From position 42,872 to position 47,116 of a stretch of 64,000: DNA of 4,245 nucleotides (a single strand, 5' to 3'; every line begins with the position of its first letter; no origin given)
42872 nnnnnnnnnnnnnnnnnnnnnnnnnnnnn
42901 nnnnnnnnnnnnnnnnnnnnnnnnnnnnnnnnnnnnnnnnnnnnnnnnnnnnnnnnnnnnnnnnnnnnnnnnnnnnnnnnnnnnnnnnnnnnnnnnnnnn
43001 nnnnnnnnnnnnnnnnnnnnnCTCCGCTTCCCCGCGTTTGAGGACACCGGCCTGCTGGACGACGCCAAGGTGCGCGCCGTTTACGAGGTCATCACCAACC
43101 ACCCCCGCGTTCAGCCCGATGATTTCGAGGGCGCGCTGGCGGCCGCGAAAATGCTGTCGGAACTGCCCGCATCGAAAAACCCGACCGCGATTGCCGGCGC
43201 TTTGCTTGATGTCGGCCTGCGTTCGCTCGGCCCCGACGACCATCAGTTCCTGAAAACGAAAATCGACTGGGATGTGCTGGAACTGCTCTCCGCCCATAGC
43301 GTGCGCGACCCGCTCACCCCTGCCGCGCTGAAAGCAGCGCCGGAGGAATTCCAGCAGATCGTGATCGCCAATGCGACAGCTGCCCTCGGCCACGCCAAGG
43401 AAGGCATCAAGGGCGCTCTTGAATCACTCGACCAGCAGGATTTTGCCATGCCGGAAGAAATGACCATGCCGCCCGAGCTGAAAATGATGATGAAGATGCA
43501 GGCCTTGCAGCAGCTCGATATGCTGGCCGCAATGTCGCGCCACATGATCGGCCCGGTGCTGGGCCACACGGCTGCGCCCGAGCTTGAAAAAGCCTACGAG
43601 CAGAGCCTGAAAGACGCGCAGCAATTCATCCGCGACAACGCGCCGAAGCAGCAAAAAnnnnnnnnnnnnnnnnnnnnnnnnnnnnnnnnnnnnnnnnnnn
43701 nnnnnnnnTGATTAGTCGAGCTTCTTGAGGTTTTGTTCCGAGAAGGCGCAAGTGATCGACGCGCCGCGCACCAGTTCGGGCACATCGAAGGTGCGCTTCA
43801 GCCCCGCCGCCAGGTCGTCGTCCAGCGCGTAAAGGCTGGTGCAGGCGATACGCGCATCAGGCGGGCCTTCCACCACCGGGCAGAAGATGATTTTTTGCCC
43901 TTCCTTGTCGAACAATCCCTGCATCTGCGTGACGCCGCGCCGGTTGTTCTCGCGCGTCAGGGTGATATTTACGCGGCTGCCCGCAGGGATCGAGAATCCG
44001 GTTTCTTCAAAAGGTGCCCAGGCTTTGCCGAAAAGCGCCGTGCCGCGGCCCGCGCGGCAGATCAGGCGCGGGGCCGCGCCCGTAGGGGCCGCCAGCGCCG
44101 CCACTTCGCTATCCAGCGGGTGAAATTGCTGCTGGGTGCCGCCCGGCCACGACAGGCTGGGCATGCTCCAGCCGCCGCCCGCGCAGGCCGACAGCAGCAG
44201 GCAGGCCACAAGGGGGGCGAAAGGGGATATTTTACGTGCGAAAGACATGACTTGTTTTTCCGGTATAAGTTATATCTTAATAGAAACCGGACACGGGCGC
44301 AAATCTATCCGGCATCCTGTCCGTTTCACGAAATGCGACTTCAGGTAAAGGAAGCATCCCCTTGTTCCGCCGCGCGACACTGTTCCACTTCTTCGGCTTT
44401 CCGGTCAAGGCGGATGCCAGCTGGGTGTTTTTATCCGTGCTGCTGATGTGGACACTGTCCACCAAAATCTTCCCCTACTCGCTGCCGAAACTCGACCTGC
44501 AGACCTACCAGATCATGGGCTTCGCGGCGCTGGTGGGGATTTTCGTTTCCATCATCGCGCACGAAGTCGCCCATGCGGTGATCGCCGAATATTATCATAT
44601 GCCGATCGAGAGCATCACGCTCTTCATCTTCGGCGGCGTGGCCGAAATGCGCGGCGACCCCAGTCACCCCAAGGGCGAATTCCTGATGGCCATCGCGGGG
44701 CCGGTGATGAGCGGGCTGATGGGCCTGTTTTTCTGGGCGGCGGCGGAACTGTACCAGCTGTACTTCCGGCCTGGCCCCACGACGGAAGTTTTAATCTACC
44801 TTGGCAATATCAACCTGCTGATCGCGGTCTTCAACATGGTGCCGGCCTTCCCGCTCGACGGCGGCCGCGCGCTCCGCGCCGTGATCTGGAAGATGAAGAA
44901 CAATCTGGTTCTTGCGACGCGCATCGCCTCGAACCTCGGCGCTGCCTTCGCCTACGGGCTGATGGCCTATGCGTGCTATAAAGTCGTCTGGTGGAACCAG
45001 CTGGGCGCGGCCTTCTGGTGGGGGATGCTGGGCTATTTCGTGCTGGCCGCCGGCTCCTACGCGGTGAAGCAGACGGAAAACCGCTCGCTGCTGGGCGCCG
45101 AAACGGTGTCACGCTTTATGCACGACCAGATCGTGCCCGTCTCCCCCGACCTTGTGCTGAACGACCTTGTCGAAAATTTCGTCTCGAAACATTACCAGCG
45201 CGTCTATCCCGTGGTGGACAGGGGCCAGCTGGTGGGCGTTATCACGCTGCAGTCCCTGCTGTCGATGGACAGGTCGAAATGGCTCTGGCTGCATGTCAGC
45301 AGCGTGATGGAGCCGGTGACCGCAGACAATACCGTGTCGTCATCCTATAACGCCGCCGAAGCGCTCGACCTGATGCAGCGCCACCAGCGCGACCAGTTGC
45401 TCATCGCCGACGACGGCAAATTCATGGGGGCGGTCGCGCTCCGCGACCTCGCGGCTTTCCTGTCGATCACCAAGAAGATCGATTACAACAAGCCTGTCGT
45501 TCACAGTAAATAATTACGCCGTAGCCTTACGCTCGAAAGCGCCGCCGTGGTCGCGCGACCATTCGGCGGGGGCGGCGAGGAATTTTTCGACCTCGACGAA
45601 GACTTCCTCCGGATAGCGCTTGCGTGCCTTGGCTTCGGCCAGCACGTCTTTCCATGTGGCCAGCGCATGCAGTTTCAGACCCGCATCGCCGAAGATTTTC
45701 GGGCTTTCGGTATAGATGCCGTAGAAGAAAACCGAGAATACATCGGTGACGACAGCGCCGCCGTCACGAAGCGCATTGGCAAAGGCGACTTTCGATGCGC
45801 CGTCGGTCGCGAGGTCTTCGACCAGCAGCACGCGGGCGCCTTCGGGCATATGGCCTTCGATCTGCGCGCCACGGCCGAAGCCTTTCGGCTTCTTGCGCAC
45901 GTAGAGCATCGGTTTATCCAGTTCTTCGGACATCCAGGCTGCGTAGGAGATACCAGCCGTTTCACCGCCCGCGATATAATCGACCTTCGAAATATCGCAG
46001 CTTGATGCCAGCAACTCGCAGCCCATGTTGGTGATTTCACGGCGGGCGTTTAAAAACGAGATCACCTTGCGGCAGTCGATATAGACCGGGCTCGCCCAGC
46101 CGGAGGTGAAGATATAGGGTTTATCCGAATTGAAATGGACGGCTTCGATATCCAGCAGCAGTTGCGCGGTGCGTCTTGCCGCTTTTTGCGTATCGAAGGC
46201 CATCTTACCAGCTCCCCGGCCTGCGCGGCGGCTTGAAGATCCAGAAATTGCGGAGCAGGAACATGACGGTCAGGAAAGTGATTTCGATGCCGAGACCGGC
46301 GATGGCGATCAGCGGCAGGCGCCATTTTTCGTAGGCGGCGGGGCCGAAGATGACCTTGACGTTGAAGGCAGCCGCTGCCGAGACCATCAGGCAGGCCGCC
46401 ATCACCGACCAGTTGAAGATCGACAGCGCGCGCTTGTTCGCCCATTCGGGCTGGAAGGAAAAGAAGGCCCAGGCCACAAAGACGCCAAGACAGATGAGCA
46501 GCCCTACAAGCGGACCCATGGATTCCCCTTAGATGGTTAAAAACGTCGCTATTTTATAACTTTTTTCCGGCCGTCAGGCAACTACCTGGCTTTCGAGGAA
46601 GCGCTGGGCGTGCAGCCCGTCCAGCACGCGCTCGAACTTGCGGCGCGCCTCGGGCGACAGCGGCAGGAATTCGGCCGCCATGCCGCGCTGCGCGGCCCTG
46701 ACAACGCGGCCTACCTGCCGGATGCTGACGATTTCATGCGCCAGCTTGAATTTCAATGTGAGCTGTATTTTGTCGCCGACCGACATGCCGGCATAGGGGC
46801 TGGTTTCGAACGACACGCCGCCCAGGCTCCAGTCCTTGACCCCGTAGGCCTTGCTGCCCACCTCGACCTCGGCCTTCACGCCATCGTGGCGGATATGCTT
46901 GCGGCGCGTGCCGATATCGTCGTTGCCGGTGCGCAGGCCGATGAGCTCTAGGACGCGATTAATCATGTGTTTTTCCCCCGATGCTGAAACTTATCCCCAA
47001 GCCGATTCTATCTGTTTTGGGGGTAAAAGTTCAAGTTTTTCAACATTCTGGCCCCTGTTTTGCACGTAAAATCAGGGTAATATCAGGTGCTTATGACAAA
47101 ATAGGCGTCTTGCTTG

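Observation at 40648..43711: Paralogue pair of internally duplicated, degenerate HD-domain-like proteins flanking a small ORF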

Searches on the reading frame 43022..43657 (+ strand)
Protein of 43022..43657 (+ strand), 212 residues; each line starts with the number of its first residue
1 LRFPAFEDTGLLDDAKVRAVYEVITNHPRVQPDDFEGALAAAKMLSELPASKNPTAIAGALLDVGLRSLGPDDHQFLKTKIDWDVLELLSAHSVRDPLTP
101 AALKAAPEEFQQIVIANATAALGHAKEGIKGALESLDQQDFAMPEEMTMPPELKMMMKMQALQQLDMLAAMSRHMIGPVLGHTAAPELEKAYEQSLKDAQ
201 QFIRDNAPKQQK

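Call 64: predict_structure(alignment_id=A5)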
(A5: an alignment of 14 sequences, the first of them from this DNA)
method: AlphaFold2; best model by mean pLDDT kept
length: 212 residues; sequences in the alignment: 14
mean_pLDDT: 88.6   pTM: 0.85
mean pLDDT of the five models: 88.6, 88.0, 88.0, 86.2, 85.4
residues with pLDDT >= 90: 132; 70-90: 66; 50-70: 12; < 50: 2
segments of 3 or more residues with pLDDT < 50: none
pLDDT, mean of each block of 10 residues (from residue 1): 87 96 91 93 93 95 84 83 91 82 91 95 94 82 68 89 94 91 90 96 85 41
secondary structure, 60 per line:
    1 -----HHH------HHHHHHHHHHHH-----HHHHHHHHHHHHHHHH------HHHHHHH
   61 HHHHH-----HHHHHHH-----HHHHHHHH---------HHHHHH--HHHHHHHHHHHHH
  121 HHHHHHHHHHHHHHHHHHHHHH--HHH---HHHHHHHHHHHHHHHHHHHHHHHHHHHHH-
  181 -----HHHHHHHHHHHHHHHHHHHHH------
elements in order: H15-26 H32-47 H54-65 H71-77 H83-90 H100-105 H108-142 H151-179 H186-206

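Call 68: fold_search(model_id=the predicted structure, library=pdb)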
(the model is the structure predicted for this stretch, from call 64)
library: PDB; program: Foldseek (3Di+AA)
matches with E <= 10: 371; with E <= 0.001: 0
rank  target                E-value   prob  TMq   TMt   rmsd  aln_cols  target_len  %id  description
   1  3nr1_A                4.7e-02  1.00  0.54  0.63   7.1       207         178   10  A metazoan ortholog of SpoT hydrolyzes ppGpp and plays a role in starvation responses (released 2010-09-08)
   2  7qoe                  4.7e-02  0.99  0.42  0.46   8.8       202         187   16  Structure of a small alarmone hydrolase from Leptospira levettii (released 2022-07-13)
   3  6z3o_AAA              7.4e-02  1.00  0.47  0.54   7.2       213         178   11  The E74Q mutant of Small Alarmone Hydrolase SAH from Pseudomonas aeruginosa PAO1 (released 2021-01-27)
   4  3nqw_A                8.5e-02  1.00  0.54  0.63   7.2       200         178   11  A metazoan ortholog of SpoT hydrolyzes ppGpp and plays a role in starvation responses (released 2010-09-08)
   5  7p1y_BBB              1.0e-01  1.00  0.52  0.62   6.7       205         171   10  A small alarmone hydrolase TdActApo2 mutant - T78N (released 2022-07-13)
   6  6z3o_BBB              1.0e-01  0.99  0.46  0.54   7.7       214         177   13  The E74Q mutant of Small Alarmone Hydrolase SAH from Pseudomonas aeruginosa PAO1 (released 2021-01-27)
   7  9chy_B                1.2e-01  1.00  0.52  0.60   7.5       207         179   10  Crystal structure of the human MESH1 (D66K)-PAPS complex (released 2025-12-10)
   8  7p1y_DDD              1.3e-01  1.00  0.54  0.65   6.1       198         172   10  A small alarmone hydrolase TdActApo2 mutant - T78N (released 2022-07-13)
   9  6z3n_AAA              1.3e-01  0.99  0.46  0.54   7.8       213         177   12  Apo Structure of a Hydrolase from Pseudomonas aeruginosa PAO1 (released 2021-06-09)
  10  9chy_A                1.4e-01  1.00  0.55  0.64   6.5       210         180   10  Crystal structure of the human MESH1 (D66K)-PAPS complex (released 2025-12-10)
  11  6yvc_B                1.5e-01  0.97  0.43  0.51   8.1       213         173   12  Crystal structure of the small alarmone hydrolase (SAH) of Pseudomonas aeruginosa (released 2021-05-12)
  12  7p1y_AAA              1.9e-01  0.99  0.52  0.62   6.7       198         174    9  A small alarmone hydrolase TdActApo2 mutant - T78N (released 2022-07-13)
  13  6yvc_D                2.0e-01  0.98  0.46  0.55   7.5       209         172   11  Crystal structure of the small alarmone hydrolase (SAH) of Pseudomonas aeruginosa (released 2021-05-12)
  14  5vju                  4.5e-01  0.33  0.24  0.26  12.6       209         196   13  De Novo Photosynthetic Reaction Center Protein Variant Equipped with His-Tyr H-bond, Heme B, and Cd(II) ions (released 2018-04-25)
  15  5yim_C                6.8e-01  0.15  0.22  0.07  24.9       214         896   13  Structure of a Legionella effector (released 2018-05-30)
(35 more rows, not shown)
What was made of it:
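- On Pfam HD_4 / RSH hydrolase-domain superfamily (homology): For the C-module model (pLDDT 88.6), the top 13 PDB matches are all SAH/Mesh1, with probability 0.97-1.00 and target TM 0.46-0.65 (calls 64, 68).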

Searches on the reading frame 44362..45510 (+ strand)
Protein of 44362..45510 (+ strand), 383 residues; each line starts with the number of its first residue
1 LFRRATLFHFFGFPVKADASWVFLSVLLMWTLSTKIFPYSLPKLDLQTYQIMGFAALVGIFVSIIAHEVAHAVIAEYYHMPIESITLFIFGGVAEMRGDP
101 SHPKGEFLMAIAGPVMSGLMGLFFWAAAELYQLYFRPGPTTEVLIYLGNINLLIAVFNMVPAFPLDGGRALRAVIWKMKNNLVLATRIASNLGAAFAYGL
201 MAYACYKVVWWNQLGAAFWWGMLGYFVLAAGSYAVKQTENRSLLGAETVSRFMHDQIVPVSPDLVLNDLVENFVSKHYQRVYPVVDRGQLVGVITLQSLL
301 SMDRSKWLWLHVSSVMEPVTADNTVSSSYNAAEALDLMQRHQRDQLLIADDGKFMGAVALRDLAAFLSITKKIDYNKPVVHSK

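Call 4: search_protein_families(library=pfam, proteins=[window:44362-45510:+], max_evalue=1)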
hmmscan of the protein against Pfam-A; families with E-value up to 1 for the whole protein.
window:44362-45510:+ (383 aa): 3 families
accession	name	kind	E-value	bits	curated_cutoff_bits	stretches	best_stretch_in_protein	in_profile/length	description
PF02163.28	Peptidase_M50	-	5.4e-17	62.3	27.2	2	56-128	2-100/221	Peptidase family M50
PF00571.33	CBS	-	1.4e-15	57.8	24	2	249-301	1-53/57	CBS domain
PF13398.12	Peptidase_M50B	-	7.7e-07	29.5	26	1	62-128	23-89/201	Peptidase M50B-like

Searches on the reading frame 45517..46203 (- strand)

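Call 44: search_protein_families(library=pfam, proteins=[window:45517-46203:-], max_evalue=0.01)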
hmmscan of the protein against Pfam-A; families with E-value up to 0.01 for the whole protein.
window:45517-46203:- (229 aa): 1 family
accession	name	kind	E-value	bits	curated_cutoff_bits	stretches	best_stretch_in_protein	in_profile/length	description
PF00156.33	Pribosyltran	-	0.00064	19.5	26.3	1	66-150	19-115/158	Phosphoribosyl transferase domain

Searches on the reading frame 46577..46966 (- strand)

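Call 44: search_protein_families(library=pfam, proteins=[window:46577-46966:-], max_evalue=0.01)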
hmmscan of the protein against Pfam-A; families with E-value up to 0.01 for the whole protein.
window:46577-46966:- (130 aa): 1 family
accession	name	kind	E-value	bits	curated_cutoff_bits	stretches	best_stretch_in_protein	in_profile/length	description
PF07238.19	PilZ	-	7.4e-07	29.9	22.5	1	21-115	2-100/102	PilZ domain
